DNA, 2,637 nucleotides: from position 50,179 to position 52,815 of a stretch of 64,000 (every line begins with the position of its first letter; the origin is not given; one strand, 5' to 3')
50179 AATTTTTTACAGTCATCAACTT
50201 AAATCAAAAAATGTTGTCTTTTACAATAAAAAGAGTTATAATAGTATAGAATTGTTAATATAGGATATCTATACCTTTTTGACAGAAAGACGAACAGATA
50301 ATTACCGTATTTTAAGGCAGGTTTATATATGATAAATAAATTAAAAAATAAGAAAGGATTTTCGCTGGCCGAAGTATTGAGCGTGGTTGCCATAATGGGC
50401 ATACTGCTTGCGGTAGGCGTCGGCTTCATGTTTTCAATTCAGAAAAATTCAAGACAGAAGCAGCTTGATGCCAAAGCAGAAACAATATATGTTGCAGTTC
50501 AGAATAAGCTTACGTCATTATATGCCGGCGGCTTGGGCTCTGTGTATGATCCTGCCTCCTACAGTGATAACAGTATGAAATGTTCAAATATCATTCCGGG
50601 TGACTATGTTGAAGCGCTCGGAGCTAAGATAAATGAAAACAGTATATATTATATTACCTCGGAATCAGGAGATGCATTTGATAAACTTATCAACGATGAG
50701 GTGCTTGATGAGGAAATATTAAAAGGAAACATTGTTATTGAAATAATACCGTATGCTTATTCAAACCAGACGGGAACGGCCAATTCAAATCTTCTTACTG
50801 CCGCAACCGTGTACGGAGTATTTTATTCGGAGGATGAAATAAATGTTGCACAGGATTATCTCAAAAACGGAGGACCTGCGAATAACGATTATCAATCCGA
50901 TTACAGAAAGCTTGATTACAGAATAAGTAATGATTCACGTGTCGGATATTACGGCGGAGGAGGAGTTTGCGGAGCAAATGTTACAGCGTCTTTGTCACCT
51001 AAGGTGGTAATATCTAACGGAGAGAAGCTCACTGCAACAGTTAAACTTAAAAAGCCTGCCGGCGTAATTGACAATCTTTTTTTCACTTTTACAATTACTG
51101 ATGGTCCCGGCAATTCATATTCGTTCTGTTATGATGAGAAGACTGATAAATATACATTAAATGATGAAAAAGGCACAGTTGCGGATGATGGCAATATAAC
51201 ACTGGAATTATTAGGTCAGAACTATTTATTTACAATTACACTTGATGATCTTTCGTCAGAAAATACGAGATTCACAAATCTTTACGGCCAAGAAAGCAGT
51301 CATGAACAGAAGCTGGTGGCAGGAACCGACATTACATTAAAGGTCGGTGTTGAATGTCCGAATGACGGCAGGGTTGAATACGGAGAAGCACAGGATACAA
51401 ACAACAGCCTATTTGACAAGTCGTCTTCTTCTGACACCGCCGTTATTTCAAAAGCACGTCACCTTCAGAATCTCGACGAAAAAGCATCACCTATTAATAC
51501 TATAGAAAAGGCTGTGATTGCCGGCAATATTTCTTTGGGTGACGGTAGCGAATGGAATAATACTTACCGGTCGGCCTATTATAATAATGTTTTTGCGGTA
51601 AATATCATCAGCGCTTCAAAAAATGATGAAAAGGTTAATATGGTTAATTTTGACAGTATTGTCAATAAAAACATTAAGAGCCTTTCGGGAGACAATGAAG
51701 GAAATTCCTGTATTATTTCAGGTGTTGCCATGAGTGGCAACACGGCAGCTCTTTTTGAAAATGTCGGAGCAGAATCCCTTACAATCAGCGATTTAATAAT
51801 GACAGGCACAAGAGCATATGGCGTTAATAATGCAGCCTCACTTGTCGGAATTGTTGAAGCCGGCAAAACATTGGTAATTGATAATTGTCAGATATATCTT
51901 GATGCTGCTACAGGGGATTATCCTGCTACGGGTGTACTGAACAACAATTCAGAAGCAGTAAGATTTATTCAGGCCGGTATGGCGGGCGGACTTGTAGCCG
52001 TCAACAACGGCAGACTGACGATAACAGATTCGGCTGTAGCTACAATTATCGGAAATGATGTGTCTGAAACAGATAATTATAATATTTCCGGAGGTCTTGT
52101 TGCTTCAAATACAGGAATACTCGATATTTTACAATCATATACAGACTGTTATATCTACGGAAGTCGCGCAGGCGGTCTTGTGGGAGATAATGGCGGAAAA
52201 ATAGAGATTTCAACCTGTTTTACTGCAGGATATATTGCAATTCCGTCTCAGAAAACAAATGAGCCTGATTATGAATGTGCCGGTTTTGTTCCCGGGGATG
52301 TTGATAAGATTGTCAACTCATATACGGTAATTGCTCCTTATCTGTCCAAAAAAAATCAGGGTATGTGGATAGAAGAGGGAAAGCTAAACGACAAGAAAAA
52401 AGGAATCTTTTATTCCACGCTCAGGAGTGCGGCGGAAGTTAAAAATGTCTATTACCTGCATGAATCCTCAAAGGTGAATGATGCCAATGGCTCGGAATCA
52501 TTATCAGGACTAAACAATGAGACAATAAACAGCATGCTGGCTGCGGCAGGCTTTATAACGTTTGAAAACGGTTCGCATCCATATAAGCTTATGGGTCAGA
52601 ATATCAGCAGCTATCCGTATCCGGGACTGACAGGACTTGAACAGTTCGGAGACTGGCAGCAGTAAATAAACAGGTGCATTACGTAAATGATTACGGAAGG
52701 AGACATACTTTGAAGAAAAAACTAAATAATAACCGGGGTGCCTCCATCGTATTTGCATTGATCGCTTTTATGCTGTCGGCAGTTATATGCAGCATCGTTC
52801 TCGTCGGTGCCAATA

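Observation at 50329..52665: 778-aa pilin fused to a GLUG-repeat (beta-helix-like) module, a candidate pilus-tip adhesin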

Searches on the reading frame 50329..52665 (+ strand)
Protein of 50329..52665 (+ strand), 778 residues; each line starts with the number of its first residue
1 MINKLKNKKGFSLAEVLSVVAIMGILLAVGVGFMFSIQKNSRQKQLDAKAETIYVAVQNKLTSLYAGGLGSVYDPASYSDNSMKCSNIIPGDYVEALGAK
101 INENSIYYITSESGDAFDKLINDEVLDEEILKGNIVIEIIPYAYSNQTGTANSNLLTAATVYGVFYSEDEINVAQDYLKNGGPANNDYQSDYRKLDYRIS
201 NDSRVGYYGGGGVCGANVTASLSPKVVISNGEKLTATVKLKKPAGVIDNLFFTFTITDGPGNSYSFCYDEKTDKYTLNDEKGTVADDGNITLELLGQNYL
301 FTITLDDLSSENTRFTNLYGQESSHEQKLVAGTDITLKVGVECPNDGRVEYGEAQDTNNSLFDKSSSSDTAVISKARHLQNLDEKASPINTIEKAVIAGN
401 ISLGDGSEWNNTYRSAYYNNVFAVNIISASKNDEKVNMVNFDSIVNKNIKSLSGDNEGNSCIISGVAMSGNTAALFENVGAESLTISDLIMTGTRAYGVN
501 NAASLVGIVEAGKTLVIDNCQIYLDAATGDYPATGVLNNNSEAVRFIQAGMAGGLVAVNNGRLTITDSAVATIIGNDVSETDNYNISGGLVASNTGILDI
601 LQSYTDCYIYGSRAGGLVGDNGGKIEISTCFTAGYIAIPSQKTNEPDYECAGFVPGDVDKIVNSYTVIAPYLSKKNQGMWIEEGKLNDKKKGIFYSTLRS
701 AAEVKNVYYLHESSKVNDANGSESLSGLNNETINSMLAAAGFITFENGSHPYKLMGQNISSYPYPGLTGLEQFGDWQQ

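Call 3: search_protein_families(library=pfam, proteins=[window:50329-52665:+], max_evalue=1)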
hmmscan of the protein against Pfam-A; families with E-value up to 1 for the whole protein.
window:50329-52665:+ (778 aa): 2 families
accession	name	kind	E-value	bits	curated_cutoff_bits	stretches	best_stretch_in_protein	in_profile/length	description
PF07963.17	N_methyl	-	2.5e-05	24.1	21.2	1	6-29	2-25/27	Prokaryotic N-terminal methylation motif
PF20520.3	Ac45-VOA1_TM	-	0.22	11.7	25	1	17-40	11-34/39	V0 complex accessory subunit Ac45/VOA1 transmembrane domain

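Call 4: search_protein_families(library=ncbifam, proteins=[window:50329-52665:+], max_evalue=1)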
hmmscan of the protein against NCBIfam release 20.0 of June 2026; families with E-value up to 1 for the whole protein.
window:50329-52665:+ (778 aa): 8 families
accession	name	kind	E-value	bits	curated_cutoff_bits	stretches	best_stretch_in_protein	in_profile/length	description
TIGR02532.1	IV_pilin_GFxxxE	domain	5.8e-05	22.8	16.3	1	8-30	1-23/24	prepilin-type N-terminal cleavage/methylation domain-containing protein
NF041775.1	typeIV_PilA_Myxo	equivalog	0.0006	19.8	400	1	8-56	10-58/214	type IV pilin protein PilA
NF041013.1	T4P_ComGE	equivalog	0.00089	19.3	49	1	6-50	1-45/83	competence type IV pilus minor pilin ComGE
TIGR01710.1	typeII_sec_gspG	equivalog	0.0017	18.4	88.85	1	9-57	1-49/134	type II secretion system major pseudopilin GspG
TIGR01708.2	typeII_sec_gspH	equivalog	0.021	14.8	80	1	9-52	2-42/169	type II secretion system minor pseudopilin GspH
NF007800.0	PRK10506.1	equivalog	0.027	14.3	158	1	4-46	4-46/163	prepilin peptidase-dependent protein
NF007862.0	PRK10574.1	equivalog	0.049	13.8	138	1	6-32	2-28/145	prepilin peptidase-dependent pilin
NF007660.0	PRK10332.1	equivalog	0.078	13.5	86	1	1-35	1-35/107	prepilin-type N-terminal cleavage/methylation domain-containing protein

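Call 6: find_homologous_proteins(query=window:50329-52662:+, max_evalue=0.001)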
Query window:50329-52662:+ (778 aa): 17 proteins with E <= 0.001 among 8000 candidates.
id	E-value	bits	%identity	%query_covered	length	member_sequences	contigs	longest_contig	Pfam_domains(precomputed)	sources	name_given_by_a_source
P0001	0.0e+0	1713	100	100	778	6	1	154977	-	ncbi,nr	ncbi:MAG: type II secretion system protein [Clostridiales bacterium]|nr:type II secretion system pro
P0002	1.9e-101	359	34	99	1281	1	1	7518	-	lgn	-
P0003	1.8e-98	349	34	99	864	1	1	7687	-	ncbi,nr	ncbi:MAG: prepilin-type N-terminal cleavage/methylation domain-containing protein, partial [Bulleidi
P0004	3.3e-77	279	33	100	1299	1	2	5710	PF09479.17,PF07963.18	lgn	-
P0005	4.5e-63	232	36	61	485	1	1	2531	-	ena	-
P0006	2.5e-57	213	30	100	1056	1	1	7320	PF07963.18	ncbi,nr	ncbi:MAG: type II secretion system GspH family protein, partial [Lachnospiraceae bacterium]|nr:type 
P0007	1.7e-56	210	31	98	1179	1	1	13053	-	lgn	-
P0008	4.4e-44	169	29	96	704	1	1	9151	-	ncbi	-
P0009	5.3e-42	162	30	99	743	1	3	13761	-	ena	-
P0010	1.9e-33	134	28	100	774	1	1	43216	PF07963.18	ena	-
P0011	1.8e-30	124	29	82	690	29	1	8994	PF07963.18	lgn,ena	-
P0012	3.8e-26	110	30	74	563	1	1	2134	-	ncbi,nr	ncbi:MAG: type II secretion system GspH family protein, partial [Lachnospiraceae bacterium]|nr:type 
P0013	3.3e-21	94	30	54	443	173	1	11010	PF07963.18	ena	-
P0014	9.0e-13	66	25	83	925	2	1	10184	PF07963.18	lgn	-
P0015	1.1e-7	49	27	57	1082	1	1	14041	PF07581.18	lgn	-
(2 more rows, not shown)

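Call 8: search_protein_families(library=pfam, alignment_id=A1, max_evalue=0.01)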
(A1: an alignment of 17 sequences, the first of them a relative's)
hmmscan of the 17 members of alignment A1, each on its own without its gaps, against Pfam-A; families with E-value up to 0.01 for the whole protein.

A. member 1, P0001 (778 aa): 1 family
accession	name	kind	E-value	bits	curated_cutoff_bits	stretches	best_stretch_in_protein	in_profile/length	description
PF07963.17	N_methyl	-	2.5e-05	24.1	21.2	1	6-29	2-25/27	Prokaryotic N-terminal methylation motif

B. families by the number of members that match (of 17 scanned): 4 families
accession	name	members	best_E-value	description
PF07963.17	N_methyl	15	1.1e-06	Prokaryotic N-terminal methylation motif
PF07581.17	Glug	2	8.5e-17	The GLUG motif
PF09479.16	Flg_new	1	1.1e-11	Listeria-Bacteroides repeat domain (List_Bact_rpt)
PF05342.19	Peptidase_M26_N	1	0.00023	M26 IgA1-specific Metallo-endopeptidase N-terminal region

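Call 10: search_solved_structures(query=A1, max_evalue=1, show_alignments=3)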
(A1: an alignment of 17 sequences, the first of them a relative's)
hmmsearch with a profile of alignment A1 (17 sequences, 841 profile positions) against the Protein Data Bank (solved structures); distinct sequences matched with E-value up to 1: 21.
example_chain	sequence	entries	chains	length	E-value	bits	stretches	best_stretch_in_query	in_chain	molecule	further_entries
9egp_A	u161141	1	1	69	1.2e-10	43.7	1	6-42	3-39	Geopilin domain 1 protein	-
7tgg_A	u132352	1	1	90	7.1e-10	41.1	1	4-38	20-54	Geopilin domain 1 protein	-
8tj2_C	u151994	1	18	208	3.2e-07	32.4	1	14-59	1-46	Type IV major pilin protein PilA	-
9laa_A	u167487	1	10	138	1.9e-06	29.8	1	6-36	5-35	Type IV pilin protein PilA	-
2m7g_A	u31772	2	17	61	2.3e-05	26.2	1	14-38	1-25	Geopilin domain 1 protein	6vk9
8pfb_G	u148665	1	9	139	0.00019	23.1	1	14-61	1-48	Type IV pilin PilE1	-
8tum_e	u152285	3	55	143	0.00021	23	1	14-37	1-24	Type IV major pilin protein PilA | Pilin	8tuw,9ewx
1oqw_A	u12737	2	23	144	0.00028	22.6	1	14-37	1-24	Fimbrial protein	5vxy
8qqj_J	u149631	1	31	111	0.0004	22.1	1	14-57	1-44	Type IV narrow pilus major component PilA5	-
9lab_B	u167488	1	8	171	0.00054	21.7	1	8-46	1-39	MSHA major pilin subunit MshA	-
6xxe_A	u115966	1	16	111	0.00061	21.5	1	14-56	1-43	Uncharacterized protein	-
8tob_GA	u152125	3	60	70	0.00082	21.1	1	15-39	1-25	Fimbrial protein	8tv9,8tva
6xxd_A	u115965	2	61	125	0.0011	20.6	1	14-43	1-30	PilA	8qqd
8p3b_A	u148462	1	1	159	0.0044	18.7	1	14-36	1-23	Fimbrial protein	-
2hi2_A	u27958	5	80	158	0.0047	18.5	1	14-36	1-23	Fimbrial protein | PilA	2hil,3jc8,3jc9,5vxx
3n6z_A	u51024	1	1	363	0.41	12.1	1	462-597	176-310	putative immunoglobulin A1 protease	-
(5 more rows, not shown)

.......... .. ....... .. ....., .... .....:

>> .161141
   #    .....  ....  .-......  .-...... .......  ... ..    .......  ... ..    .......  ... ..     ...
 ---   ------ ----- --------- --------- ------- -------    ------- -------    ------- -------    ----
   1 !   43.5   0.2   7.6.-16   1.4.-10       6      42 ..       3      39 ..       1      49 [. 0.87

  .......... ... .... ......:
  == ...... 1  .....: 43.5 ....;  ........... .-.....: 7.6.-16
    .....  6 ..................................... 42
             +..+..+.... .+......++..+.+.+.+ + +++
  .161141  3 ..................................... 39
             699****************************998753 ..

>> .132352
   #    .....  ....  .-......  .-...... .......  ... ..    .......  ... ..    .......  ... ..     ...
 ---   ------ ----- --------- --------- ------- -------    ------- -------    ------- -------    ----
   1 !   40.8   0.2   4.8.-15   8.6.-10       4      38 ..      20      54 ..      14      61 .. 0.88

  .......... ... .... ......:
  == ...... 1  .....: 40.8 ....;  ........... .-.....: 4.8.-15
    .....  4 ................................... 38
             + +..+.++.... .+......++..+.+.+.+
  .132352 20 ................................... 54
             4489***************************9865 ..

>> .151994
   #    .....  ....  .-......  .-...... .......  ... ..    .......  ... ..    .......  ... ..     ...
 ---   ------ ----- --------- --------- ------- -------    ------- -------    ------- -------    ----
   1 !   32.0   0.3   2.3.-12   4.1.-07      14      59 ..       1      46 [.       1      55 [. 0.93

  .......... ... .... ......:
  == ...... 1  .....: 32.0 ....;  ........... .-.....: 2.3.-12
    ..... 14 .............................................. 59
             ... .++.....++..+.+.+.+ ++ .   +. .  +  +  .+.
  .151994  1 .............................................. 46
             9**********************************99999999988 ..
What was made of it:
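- Closest known: N-terminal beta-helix domain of M26 IgA1 metalloproteases. Same: There is a weak profile match to 3n6z (call 10), and they share GLUG-type rungs (AGGLVG).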

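Call 18: find_homologous_proteins(query=A1, max_evalue=0.00001)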
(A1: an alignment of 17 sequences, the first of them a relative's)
Query A1 (17 sequences) (778 aa, profile of the alignment): 65 proteins with E <= 0.00001 among 8000 candidates.
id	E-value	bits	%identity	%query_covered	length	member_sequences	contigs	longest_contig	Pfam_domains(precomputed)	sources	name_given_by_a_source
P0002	6.1e-263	893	34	99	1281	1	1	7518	-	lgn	-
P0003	2.5e-259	881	34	99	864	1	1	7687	-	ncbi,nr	ncbi:MAG: prepilin-type N-terminal cleavage/methylation domain-containing protein, partial [Bulleidi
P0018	6.1e-256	870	28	100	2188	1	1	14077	PF07963.18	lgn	-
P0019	1.0e-254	866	35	99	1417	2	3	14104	-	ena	-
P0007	1.3e-249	849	31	98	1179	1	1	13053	-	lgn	-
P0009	7.6e-234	797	30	99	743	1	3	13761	-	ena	-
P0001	4.6e-233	794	100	100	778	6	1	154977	-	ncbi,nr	ncbi:MAG: type II secretion system protein [Clostridiales bacterium]|nr:type II secretion system pro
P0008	1.1e-224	767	29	96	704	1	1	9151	-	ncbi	-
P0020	9.2e-223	760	33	99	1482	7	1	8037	PF07581.18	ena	-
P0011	1.4e-219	750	29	82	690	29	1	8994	PF07963.18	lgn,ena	-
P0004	6.2e-210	718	33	100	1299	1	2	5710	PF09479.17,PF07963.18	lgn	-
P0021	1.4e-199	684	28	99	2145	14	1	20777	-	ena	-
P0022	5.2e-198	678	28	99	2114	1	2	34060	-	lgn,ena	-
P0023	4.5e-196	672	30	99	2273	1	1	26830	PF07963.18,PF07581.18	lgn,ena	-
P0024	2.4e-193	663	29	99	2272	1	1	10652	PF07581.18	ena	-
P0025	2.5e-193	663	30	99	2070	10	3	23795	PF07963.18,PF07581.18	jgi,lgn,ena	-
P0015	2.2e-192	660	27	57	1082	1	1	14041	PF07581.18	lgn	-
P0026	7.2e-191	655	29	99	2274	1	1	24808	PF07963.18,PF07581.18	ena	-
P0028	5.5e-189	649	30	99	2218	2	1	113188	PF07963.18,PF07581.18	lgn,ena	-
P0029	2.7e-188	646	29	99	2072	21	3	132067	PF07581.18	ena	-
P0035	8.0e-162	559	24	100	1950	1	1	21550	PF07581.18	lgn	-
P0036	1.2e-154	535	27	99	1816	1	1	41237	PF07581.18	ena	-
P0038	8.8e-128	446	25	82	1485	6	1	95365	PF07963.18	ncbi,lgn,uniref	ncbi:type II secretion system protein [Ventrimonas sp. CLA-AP-H27]|uniref:Type II secretion system p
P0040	9.8e-126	439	22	100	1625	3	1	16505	PF07581.18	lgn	-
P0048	1.6e-93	333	28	79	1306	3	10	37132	PF07581.18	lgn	-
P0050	1.2e-86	310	24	86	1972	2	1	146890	PF07963.18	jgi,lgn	jgi:prepilin-type N-terminal cleavage/methylation domain-containing protein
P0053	1.6e-82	296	26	81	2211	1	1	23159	PF07581.18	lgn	-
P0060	1.7e-50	190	32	9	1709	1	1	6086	PF07963.18,PF07581.18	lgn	-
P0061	2.3e-25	107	29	12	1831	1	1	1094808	PF23598.2,PF00560.40,PF12799.14,PF07581.18,PF13855.13,PF23211.1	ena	-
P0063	3.1e-14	71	30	6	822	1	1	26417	PF19190.7,PF13004.14,PF07581.18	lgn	-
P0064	2.3e-13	68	34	6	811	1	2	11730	PF19190.7,PF13004.14,PF07581.18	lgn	-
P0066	2.3e-11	61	31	6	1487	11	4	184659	PF05860.20,PF18657.7,PF18676.7,PF07581.18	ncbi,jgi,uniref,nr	ncbi:MAG: filamentous hemagglutinin N-terminal domain-containing protein [Burkholderiales bacterium]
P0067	2.8e-10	57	-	-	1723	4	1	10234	PF00404.25,PF07581.18,PF02368.25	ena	-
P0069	5.6e-6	43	30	11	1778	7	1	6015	PF00404.25,PF18676.7,PF07581.18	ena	-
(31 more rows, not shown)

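Call 23: search_protein_representatives(alignment_id=A1)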
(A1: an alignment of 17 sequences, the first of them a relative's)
Query: 17 sequences, 841 profile positions. Proteins with E-value up to 0.001 (for the whole library): 70376; up to 1e-10: 20507; up to 1e-30: 4071. The best 150 are listed.
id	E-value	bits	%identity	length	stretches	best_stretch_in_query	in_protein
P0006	7.5e-266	901.2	-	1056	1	4-800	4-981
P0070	4.1e-256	869.0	-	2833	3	1-800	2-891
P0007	4.1e-250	849.1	-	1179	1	16-832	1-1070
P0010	1.4e-246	837.5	-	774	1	4-725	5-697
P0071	1.4e-234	797.7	-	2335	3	10-808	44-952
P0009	2.4e-234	796.9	-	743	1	5-718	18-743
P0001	1.5e-233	794.4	-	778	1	6-711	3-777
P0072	4.9e-233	792.6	-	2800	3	4-808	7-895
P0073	7.1e-232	788.8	-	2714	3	9-807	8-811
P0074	3.0e-227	773.5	-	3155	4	2-786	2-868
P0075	8.7e-226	768.6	-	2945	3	6-808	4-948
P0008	3.4e-225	766.7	-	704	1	17-693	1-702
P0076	1.4e-223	761.3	-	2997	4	4-789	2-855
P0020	2.9e-223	760.3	-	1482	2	1-807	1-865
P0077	1.4e-221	754.8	-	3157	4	2-807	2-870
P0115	6.0e-193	660.0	-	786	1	1-711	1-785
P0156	9.3e-178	609.8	-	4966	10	4-822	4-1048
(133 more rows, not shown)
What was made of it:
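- Family size and architecture: 4,071 clusters at E<=1e-30, and the top 150 all match from their own N-terminus over profile positions of about 5-800 (call 23). Short forms recur (743-786 aa: P0009, P0010, P0115; calls 6, 23), which suggests they are functional as they are. Other complete short members exist (calls 6, 23).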

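Call 24: find_encoding_contigs(protein=P0028, flank=10000, max_places=2)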
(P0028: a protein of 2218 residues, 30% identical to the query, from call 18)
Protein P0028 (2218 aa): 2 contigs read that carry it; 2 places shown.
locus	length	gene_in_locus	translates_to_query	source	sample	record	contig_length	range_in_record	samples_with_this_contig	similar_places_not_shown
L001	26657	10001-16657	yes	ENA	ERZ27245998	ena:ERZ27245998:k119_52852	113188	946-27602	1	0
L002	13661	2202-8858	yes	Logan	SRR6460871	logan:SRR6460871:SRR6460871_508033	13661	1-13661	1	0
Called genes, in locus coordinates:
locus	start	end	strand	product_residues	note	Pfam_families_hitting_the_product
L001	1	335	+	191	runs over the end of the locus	PF01863:YgjP-like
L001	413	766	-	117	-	PF01627:Hpt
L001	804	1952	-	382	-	PF00072:Response_reg, PF13487:HD_5, PF01966:HD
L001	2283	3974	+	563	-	PF05157:MshEN, PF00437:T2SSE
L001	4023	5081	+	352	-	PF00437:T2SSE, PF13191:AAA_16 (weak), PF13401:AAA_22 (weak)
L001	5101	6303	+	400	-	PF28597:T2SSF_N (weak), PF00482:T2SSF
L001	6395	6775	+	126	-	PF07963:N_methyl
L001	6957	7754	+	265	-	PF06750:A24_N_bact, PF01478:Peptidase_A24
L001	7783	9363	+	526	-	PF11104:PilM_2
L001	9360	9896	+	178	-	PF04612:T2SSM (weak)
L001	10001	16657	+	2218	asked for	PF07963:N_methyl (faint), PF07581:Glug (faint)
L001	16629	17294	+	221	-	-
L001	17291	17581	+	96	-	-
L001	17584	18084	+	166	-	PF07963:N_methyl (weak)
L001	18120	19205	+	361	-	PF00990:GGDEF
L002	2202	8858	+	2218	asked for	PF07963:N_methyl (faint), PF07581:Glug (faint)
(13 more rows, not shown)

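Call 25: find_encoding_contigs(protein=P0038, flank=10000, max_places=2)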
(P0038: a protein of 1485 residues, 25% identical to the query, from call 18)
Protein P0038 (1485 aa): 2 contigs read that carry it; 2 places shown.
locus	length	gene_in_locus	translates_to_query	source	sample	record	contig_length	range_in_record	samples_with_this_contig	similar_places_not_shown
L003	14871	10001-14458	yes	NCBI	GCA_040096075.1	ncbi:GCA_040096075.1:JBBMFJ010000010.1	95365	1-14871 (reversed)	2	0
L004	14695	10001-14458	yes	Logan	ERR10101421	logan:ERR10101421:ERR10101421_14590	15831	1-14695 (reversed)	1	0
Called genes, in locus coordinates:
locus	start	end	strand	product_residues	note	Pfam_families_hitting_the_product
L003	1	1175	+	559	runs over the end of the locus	PF05157:MshEN, PF00437:T2SSE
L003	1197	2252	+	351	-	PF00437:T2SSE, PF13191:AAA_16 (weak)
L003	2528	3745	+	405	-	PF28597:T2SSF_N, PF00482:T2SSF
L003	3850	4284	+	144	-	PF07963:N_methyl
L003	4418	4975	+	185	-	PF07963:N_methyl (weak)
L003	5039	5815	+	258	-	PF06750:A24_N_bact, PF01478:Peptidase_A24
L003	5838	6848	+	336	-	PF11104:PilM_2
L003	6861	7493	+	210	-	-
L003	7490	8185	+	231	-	-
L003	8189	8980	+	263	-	-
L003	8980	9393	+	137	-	-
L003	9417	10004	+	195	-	-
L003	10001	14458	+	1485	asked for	PF07963:N_methyl (weak)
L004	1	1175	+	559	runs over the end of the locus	PF05157:MshEN, PF00437:T2SSE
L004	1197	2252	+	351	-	PF00437:T2SSE, PF13191:AAA_16 (weak)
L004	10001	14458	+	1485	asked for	PF07963:N_methyl (weak)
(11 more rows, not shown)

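Call 27: find_encoding_contigs(protein=P0001, flank=2000, max_places=3)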
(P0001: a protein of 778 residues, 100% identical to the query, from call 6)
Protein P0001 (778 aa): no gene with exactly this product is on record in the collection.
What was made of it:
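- Tried and rejected: Exact look-up of the window protein's contig found nothing (call 27).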

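Call 28: list_cluster_members(proteins=[P0001, P0038, P0050])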
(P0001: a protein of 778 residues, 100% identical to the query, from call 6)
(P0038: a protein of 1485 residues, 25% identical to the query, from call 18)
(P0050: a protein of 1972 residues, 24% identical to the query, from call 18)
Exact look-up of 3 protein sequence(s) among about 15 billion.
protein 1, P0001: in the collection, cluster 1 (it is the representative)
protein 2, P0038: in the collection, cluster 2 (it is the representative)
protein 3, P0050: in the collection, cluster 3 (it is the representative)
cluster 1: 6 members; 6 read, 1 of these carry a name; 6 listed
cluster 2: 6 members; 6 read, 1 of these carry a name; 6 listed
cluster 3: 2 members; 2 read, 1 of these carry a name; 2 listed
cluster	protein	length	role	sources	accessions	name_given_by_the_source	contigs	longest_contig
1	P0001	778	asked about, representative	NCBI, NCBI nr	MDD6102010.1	MAG: type II secretion system protein [Clostridiales bacterium] | type II secretion system protein [Clostridiales bacterium]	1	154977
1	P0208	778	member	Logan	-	-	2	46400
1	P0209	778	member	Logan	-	-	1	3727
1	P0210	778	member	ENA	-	-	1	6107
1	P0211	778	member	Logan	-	-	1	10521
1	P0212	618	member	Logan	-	-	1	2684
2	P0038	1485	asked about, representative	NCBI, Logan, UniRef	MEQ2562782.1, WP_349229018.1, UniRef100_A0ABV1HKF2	type II secretion system protein [Ventrimonas sp. CLA-AP-H27] | Type II secretion system protein n=1 Tax=Ventrimonas faecis TaxID=3133170 ...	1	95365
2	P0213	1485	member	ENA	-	-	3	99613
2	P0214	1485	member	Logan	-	-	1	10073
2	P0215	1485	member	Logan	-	-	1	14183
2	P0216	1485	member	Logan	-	-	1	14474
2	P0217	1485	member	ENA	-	-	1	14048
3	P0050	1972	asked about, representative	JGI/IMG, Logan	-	prepilin-type N-terminal cleavage/methylation domain-containing protein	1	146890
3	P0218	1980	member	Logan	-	-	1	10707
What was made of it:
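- NCBI names it 'type II secretion system protein' (calls 6, 28). Four other 778-aa members of the same 90%-identity cluster come from other assemblies (call 28).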
